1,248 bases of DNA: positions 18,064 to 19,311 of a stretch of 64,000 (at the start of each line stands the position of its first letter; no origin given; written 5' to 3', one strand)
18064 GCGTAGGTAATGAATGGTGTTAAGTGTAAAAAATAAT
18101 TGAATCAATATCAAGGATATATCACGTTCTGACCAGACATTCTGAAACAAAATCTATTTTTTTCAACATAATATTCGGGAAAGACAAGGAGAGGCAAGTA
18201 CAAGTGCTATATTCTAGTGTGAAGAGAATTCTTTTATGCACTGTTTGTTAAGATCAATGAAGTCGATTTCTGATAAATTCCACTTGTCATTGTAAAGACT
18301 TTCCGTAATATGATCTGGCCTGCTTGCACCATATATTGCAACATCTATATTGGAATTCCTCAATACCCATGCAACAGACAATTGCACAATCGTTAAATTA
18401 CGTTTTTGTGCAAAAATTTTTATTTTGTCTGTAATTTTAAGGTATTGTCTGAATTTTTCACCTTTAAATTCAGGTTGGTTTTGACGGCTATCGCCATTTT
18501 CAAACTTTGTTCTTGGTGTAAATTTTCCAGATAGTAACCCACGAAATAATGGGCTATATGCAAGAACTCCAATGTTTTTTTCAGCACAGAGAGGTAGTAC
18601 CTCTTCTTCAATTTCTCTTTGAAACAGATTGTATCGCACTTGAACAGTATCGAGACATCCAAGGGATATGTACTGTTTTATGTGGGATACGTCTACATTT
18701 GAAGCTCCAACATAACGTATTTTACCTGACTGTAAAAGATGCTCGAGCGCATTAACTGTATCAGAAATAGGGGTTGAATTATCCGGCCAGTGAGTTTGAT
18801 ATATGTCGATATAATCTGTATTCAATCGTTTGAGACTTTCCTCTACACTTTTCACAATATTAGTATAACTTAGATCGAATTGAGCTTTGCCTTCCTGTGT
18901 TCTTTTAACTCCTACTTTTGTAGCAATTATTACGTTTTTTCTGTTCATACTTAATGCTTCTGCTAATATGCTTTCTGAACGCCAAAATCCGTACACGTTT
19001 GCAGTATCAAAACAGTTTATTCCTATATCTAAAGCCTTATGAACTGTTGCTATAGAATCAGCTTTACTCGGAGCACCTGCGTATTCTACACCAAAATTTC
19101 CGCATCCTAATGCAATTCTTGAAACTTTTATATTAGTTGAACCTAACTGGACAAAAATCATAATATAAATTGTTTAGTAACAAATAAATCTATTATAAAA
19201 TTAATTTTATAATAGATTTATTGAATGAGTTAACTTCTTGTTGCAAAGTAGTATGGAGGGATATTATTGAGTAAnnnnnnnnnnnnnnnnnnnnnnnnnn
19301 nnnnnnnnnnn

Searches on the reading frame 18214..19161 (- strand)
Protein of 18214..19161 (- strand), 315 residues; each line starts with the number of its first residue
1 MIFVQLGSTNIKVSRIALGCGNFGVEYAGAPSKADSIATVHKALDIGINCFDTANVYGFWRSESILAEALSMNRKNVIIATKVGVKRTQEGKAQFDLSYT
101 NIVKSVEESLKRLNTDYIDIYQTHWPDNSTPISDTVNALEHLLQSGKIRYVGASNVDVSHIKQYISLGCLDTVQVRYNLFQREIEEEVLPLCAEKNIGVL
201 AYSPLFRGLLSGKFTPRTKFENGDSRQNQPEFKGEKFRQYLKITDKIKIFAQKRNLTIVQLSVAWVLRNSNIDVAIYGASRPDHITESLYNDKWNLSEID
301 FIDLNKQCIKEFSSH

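Call 50: search_protein_families(library=pfam, proteins=[window:18214-19161:-], max_evalue=0.00001)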
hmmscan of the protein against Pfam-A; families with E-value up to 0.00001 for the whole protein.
window:18214-19161:- (315 aa): 1 family
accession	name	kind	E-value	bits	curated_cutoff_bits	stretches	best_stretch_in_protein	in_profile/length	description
PF00248.27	Aldo_ket_red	-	4.1e-72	243.2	24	1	15-300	1-282/291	Aldo/keto reductase family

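Call 53: find_homologous_proteins(query=window:18214-19161:-, max_evalue=1e-80)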
Query window:18214-19161:- (315 aa): 3 proteins with E <= 1e-80 among 5596 candidates.
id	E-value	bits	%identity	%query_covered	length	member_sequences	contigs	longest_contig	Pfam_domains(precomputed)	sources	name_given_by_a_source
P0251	5.8e-208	707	100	100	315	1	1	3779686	PF00248.28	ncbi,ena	-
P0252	3.7e-129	448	64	98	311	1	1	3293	PF00248.28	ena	-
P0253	1.8e-101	357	57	95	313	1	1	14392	PF00248.28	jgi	-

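Call 54: find_encoding_contigs(protein=P0252, flank=3000, max_places=2)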
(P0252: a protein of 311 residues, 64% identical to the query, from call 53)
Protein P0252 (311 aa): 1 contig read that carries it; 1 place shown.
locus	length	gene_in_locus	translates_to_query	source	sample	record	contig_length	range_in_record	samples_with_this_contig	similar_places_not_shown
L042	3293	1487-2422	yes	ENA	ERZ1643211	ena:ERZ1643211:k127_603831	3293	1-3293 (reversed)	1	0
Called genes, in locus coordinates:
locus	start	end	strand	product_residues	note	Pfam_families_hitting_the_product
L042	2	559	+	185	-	?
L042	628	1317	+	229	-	PF00535:Glycos_transf_2, PF10111:Glyco_tranf_2_2 (weak), PF13641:Glyco_tranf_2_3 (weak)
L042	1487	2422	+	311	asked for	PF00248:Aldo_ket_red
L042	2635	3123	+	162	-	PF02776:TPP_enzyme_N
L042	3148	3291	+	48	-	?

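Call 55: find_encoding_contigs(protein=P0253, flank=3000, max_places=2)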
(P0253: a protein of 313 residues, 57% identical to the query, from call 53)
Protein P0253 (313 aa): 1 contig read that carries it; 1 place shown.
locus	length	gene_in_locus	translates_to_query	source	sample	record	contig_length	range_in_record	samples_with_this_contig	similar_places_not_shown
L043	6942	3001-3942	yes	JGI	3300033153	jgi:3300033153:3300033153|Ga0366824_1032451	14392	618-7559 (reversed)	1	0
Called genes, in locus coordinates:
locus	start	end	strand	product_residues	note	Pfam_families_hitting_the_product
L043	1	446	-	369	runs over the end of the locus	PF00953:Glycos_transf_4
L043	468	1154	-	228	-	PF02985:HEAT (faint), PF12717:Cnd1 (faint), PF13646:HEAT_2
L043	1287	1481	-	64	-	-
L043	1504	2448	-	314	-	-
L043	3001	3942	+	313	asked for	PF00248:Aldo_ket_red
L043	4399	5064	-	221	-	PF00160:Pro_isomerase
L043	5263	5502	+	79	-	-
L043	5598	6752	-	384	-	PF00365:PFK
